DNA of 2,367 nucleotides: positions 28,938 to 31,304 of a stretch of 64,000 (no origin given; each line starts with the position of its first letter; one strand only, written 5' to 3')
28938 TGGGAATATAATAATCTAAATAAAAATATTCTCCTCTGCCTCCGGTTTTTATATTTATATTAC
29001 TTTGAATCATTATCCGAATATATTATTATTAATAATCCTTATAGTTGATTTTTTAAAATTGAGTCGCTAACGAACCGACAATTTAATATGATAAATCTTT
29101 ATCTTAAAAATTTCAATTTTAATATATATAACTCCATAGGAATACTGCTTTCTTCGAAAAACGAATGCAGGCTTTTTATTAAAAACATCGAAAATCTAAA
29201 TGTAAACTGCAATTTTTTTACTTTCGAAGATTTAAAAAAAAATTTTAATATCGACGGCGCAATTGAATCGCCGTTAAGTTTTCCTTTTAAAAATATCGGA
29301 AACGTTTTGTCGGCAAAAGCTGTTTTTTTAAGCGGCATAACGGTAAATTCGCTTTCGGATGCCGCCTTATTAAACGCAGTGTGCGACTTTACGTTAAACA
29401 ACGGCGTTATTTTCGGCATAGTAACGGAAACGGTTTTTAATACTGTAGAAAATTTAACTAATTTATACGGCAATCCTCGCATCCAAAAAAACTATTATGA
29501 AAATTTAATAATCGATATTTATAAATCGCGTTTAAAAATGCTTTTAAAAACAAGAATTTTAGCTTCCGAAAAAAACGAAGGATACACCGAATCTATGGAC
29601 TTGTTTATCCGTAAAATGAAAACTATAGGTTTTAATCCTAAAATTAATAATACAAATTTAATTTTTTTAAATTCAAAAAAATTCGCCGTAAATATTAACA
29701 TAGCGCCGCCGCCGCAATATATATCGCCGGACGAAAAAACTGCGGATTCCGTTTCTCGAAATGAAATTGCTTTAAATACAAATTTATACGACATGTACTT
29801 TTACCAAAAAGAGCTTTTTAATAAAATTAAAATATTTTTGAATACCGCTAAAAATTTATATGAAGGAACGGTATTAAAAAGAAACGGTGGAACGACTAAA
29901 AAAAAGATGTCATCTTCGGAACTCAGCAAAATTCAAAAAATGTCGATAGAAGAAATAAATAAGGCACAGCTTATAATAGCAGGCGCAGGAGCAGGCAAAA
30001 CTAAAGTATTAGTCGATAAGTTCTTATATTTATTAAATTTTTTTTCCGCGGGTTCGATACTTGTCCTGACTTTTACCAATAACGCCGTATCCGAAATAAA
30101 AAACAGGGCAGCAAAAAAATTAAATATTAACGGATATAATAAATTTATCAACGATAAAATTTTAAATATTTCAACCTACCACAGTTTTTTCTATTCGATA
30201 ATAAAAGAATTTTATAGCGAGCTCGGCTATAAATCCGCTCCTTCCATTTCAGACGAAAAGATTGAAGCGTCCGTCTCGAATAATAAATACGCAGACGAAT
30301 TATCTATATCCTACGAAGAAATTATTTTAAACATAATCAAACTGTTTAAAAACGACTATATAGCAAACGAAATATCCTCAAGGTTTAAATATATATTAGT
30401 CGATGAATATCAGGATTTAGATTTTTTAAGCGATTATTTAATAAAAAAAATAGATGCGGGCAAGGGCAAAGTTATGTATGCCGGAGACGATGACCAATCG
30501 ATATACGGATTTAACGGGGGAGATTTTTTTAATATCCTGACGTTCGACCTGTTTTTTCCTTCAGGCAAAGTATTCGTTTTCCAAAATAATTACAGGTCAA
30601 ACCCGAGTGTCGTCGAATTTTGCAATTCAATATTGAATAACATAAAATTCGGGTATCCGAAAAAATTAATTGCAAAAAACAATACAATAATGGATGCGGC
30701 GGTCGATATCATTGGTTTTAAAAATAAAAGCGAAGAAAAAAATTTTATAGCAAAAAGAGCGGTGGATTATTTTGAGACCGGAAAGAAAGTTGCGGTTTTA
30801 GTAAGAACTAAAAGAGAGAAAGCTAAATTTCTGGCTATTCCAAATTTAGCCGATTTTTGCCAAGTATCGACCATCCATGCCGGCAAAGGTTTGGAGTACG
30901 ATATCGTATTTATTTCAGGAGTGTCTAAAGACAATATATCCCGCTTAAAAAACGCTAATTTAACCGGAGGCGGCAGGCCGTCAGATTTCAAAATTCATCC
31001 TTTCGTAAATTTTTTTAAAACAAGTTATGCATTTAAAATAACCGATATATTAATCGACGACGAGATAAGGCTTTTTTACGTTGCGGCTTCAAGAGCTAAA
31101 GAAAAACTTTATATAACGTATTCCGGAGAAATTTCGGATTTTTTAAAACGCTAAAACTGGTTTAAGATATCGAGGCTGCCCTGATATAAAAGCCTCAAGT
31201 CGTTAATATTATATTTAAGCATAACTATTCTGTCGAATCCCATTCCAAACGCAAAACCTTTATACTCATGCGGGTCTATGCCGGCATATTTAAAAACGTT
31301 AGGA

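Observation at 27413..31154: A PRTase + DprA-like + SF1-helicase cassette splits pheS from pheT: possible ShosTA/PsyrTA-like TA/defence module rather than competence genes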

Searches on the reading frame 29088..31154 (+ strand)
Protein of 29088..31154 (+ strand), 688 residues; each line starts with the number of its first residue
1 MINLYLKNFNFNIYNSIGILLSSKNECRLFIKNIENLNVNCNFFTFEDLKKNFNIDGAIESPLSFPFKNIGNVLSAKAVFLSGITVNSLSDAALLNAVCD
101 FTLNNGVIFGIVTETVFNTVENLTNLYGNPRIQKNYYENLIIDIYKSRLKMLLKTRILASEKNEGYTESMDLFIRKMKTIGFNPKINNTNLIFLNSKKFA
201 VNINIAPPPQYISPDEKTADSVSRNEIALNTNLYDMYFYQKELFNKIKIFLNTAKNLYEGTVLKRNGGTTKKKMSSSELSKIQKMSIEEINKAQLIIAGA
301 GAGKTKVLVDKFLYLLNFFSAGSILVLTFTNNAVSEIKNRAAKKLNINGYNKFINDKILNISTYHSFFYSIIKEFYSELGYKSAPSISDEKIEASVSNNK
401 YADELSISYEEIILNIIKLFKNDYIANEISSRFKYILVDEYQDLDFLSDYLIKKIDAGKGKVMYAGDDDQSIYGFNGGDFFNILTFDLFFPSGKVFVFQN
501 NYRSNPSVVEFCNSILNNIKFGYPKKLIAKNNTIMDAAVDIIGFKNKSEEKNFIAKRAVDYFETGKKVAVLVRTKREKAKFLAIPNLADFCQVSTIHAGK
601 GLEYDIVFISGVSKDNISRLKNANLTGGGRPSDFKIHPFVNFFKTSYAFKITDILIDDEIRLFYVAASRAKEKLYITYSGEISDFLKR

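Call 3: search_protein_families(library=pfam, proteins=[window:29088-31154:+], max_evalue=0.1)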
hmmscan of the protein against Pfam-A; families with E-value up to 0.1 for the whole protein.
window:29088-31154:+ (688 aa): 8 families
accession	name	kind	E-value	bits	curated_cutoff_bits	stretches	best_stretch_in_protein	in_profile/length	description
PF00580.27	UvrD-helicase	-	8.3e-43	147.4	23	2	280-392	2-111/271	UvrD/REP helicase N-terminal domain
PF13361.12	UvrD_C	-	4.3e-24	86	25.6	2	592-679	288-348/350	UvrD-like helicase C-terminal domain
PF13245.12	AAA_19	-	2.7e-17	63.7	25.1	1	291-475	11-133/134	AAA domain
PF13538.12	UvrD_C_2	-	3.5e-08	33.6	27.4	2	658-676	33-51/52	UvrD-like helicase C-terminal domain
PF13087.12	AAA_12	-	0.00042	20.4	27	0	586-676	138-190/195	AAA domain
PF01443.25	Viral_helicase1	-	0.0019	18.5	21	0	431-543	58-139/228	Viral superfamily 1 RNA helicase core domain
PF13604.12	AAA_30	-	0.011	15.9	27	0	283-308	6-35/191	AAA domain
PF13086.12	AAA_11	-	0.018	15.2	27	1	282-347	5-75/257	AAA domain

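Call 4: search_protein_families(library=ncbifam, proteins=[window:29088-31154:+], max_evalue=0.1)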
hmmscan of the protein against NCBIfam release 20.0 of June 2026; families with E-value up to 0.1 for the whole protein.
window:29088-31154:+ (688 aa): 12 families
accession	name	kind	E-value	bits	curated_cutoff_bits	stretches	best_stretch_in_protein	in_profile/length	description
TIGR01073.1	pcrA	equivalog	2e-48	165.3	911.2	3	402-576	178-355/725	DNA helicase PcrA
TIGR01074.1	rep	equivalog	5.7e-46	157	951.45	3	408-561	181-334/668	DNA helicase Rep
NF008743.0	PRK11773.1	equivalog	1.2e-42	146.2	965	3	407-574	187-356/720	DNA helicase II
TIGR01075.1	uvrD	equivalog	7e-41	140.3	1144.45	2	407-574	182-351/715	DNA helicase II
NF008172.0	PRK10919.1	equivalog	4.7e-33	114.3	1168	2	411-548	185-321/673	DNA helicase Rep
NF008276.0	PRK11054.1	equivalog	1.8e-31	109.3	543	2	404-686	406-670/684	DNA helicase IV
TIGR00609.1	recB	equivalog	1e-29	103.3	696.05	3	402-520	338-459/1175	exodeoxyribonuclease V subunit beta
TIGR02785.1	addA_Gpos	equivalog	1.3e-27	96.1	707.65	3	282-411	5-144/1234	helicase-exonuclease AddAB subunit AddA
NF010485.0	PRK13909.1-2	equivalog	1.3e-16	60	650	2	421-520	320-428/909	RecB-like helicase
NF010487.0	PRK13909.1-4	equivalog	7.3e-15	54.3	759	3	411-533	302-437/924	RecB-like helicase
TIGR02784.1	addA_alphas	equivalog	7.5e-13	47.7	860.75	2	296-345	15-65/1138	double-strand break repair helicase AddA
NF008128.0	PRK10876.1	equivalog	8.8e-11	40.2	1697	1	422-519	367-464/1181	exodeoxyribonuclease V subunit beta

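Call 5: search_protein_families(library=padloc, proteins=[window:29088-31154:+], max_evalue=0.1)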
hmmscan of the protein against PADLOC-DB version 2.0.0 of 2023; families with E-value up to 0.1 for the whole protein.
window:29088-31154:+ (688 aa): 46 families (the best 25 are shown)
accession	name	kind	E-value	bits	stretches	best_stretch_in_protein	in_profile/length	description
PDLC03802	RTasHel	-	8.5e-46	155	3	406-577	165-326/675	DRT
PDLC00132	GajB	-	2.2e-42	143.5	3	278-391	3-108/625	UrvD helicase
PDLC00107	GajB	-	3.1e-41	139.6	3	397-582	179-362/587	UrvD helicase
PDLC00114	GajB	-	4.8e-38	129.1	3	405-576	187-362/635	UrvD helicase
PDLC00117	GajB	-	5.1e-36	122.3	4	406-577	191-362/604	UrvD helicase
PDLC00119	GajB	-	4.6e-31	106.4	4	407-534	192-318/565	UrvD helicase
PDLC00103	GajB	-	4.1e-30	103.3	3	405-580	183-361/612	UrvD helicase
PDLC00121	GajB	-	4e-29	99.6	2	399-576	169-344/565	UrvD helicase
PDLC00127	GajB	-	1.7e-27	94.2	3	401-513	169-286/594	UrvD helicase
PDLC00135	GajB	-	2.1e-27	94.3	1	275-585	6-328/603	UrvD helicase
PDLC00129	GajB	-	8.8e-24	82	2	408-582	199-365/594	UrvD helicase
PDLC00118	GajB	-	1.4e-23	81.6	1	291-535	5-257/515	UrvD helicase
PDLC00110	GajB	-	2e-23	80.8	3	404-560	241-404/725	UrvD helicase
PDLC00112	GajB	-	6.3e-23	79.2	2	424-516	203-295/581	UrvD helicase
PDLC00136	GajB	-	7.3e-23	79.3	2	418-586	191-354/570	UrvD helicase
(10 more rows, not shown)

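Call 19: search_solved_structures(query=window:29088-31154:+, max_evalue=0.001)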
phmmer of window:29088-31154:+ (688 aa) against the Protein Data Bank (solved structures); distinct sequences matched with E-value up to 0.001: 23.
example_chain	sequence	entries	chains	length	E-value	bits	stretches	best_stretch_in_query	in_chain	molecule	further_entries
1pjr_A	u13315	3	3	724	4.9e-31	111.2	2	405-576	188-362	PCRA | ATP-DEPENDENT HELICASE PCRA | HELICASE PCRA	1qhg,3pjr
4c2u_A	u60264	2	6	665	1.2e-29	106.6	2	405-519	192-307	DNA HELICASE II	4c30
4c2t_A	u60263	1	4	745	2.1e-29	105.8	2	405-519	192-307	DNA HELICASE II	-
2pjr_A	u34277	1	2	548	8.4e-29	103.8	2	405-576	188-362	PROTEIN (HELICASE PCRA)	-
1uaa_A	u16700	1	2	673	1.3e-28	103.2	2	412-552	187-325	PROTEIN (ATP-DEPENDENT DNA HELICASE REP.)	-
3lfu_A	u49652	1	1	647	2.4e-27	99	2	407-570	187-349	DNA helicase II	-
2is1_A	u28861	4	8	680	3.2e-27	98.6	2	407-570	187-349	DNA helicase II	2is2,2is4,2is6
9dci_A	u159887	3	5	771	2.1e-22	82.7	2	422-567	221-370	ATP-dependent DNA helicase UvrD1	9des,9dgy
1qhh_B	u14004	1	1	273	3.7e-19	72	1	405-576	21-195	PROTEIN (PCRA (SUBUNIT))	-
3u44_A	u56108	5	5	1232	8.6e-18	67.4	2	588-678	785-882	ATP-dependent helicase/nuclease subunit A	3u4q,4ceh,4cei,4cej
6ppu_B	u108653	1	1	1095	5e-12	48.4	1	295-375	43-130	UvrD/REP helicase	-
6ppr_B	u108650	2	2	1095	5e-12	48.4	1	295-375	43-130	UvrD/REP helicase | DNA 3'-5' helicase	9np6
7sjr_B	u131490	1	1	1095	1.3e-11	47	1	295-375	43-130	DNA helicase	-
6ppj_B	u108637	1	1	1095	5e-11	45.1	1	295-375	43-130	UvrD/REP helicase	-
1qhh_A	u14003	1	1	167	3.6e-08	35.6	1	277-399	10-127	PROTEIN (PCRA (SUBUNIT))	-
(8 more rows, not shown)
